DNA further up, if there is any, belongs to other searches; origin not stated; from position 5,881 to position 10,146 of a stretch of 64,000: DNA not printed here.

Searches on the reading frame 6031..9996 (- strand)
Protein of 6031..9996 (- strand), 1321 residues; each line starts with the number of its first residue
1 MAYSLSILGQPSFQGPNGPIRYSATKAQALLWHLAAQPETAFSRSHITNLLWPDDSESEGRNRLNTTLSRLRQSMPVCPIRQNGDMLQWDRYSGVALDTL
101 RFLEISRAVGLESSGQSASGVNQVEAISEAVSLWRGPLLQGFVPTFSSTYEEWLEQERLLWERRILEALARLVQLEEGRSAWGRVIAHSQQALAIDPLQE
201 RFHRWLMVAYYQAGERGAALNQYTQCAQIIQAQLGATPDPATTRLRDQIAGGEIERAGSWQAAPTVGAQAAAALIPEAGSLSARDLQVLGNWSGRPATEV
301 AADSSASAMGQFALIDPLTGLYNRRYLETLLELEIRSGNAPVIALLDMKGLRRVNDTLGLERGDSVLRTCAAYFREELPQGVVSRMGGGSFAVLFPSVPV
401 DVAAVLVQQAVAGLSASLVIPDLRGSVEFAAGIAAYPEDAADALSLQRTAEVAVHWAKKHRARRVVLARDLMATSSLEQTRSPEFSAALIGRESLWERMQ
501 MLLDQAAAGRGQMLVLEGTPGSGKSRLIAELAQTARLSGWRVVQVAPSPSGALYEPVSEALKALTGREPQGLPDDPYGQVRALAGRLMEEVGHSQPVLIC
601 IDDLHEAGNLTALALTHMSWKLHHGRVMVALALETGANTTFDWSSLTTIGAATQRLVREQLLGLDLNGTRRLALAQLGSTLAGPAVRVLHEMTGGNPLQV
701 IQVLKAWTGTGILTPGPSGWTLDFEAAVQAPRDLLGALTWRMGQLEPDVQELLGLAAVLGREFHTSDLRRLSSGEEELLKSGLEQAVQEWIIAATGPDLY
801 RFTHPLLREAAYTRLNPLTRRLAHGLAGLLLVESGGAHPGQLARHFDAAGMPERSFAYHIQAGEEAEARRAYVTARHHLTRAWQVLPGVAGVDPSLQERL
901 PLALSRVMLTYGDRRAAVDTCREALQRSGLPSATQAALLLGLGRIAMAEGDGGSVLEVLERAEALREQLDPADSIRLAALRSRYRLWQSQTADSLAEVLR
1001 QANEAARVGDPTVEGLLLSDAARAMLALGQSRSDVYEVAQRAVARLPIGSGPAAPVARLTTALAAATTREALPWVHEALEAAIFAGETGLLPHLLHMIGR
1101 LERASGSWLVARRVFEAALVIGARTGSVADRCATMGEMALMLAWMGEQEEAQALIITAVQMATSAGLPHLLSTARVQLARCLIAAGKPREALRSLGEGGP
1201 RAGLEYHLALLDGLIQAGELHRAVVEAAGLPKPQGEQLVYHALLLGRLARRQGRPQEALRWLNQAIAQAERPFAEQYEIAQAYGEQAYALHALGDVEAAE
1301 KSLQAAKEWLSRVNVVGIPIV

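Call 61: search_protein_families(library=pfam, alignment_id=A8, max_evalue=0.0001)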
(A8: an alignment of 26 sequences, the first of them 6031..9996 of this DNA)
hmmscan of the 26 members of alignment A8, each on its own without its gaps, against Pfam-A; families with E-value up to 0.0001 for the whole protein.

A. member 1, window:6031-9996:- (1321 aa): 9 families
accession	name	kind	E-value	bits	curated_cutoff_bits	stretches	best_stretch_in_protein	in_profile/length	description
PF03704.23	BTAD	-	8.2e-25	88.3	22.1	1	122-249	24-145/146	Bacterial transcriptional activator domain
PF00990.26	GGDEF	-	7.5e-23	81.5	23.8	1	313-462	1-159/161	Diguanylate cyclase, GGDEF domain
PF13191.12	AAA_16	-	1.2e-12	49.1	32.6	1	489-616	2-153/167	AAA ATPase domain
PF13424.12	TPR_12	-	2.7e-12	47.1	30.1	1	1131-1195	2-68/77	Tetratricopeptide repeat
PF13401.12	AAA_22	-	8.8e-06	26.5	27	1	511-617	5-105/130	AAA domain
PF13604.12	AAA_30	-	1.7e-05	25.1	27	1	503-550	10-57/191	AAA domain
PF00486.34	Trans_reg_C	-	6.2e-05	23.4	26.2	0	25-76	8-58/77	Transcriptional regulatory protein, C terminal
PF25201.1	nSTAND6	-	8.3e-05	23.1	27.7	0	491-607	3-113/148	Novel STAND NTPase 6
PF14559.12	TPR_19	-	9.1e-05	23.1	25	0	1174-1202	27-55/68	Tetratricopeptide repeat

B. families by the number of members that match (of 26 scanned): 59 families (the first 25 are shown)
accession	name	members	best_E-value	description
PF00015.26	MCPsignal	2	1.4e-16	Methyl-accepting chemotaxis protein (MCP) signalling domain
PF13424.12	TPR_12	2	2.7e-12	Tetratricopeptide repeat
PF14559.12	TPR_19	2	1.4e-08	Tetratricopeptide repeat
PF07963.17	N_methyl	2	2.3e-07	Prokaryotic N-terminal methylation motif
PF00437.27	T2SSE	1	3.6e-136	Type II/IV secretion system protein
PF13603.12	tRNA-synt_1_2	1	4.7e-72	Leucyl-tRNA synthetase, editing domain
PF00291.31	PALP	1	6e-69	Pyridoxal-phosphate dependent enzyme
PF00912.28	Transgly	1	3.1e-60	Transglycosylase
PF00133.28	tRNA-synt_1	1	1.3e-56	tRNA synthetases class I (I, L, M and V)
PF00082.27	Peptidase_S8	1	6.9e-55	Subtilase family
PF00482.28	T2SSF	1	2.3e-51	Type II secretion system (T2SS), protein F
PF01261.30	AP_endonuc_2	1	8.5e-47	Xylose isomerase-like TIM barrel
PF03591.19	AzlC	1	3.2e-44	AzlC protein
PF03816.19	LytR_cpsA_psr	1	9.5e-41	LytR_cpsA_psr family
PF02410.21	RsfS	1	1.4e-36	Ribosomal silencing factor during starvation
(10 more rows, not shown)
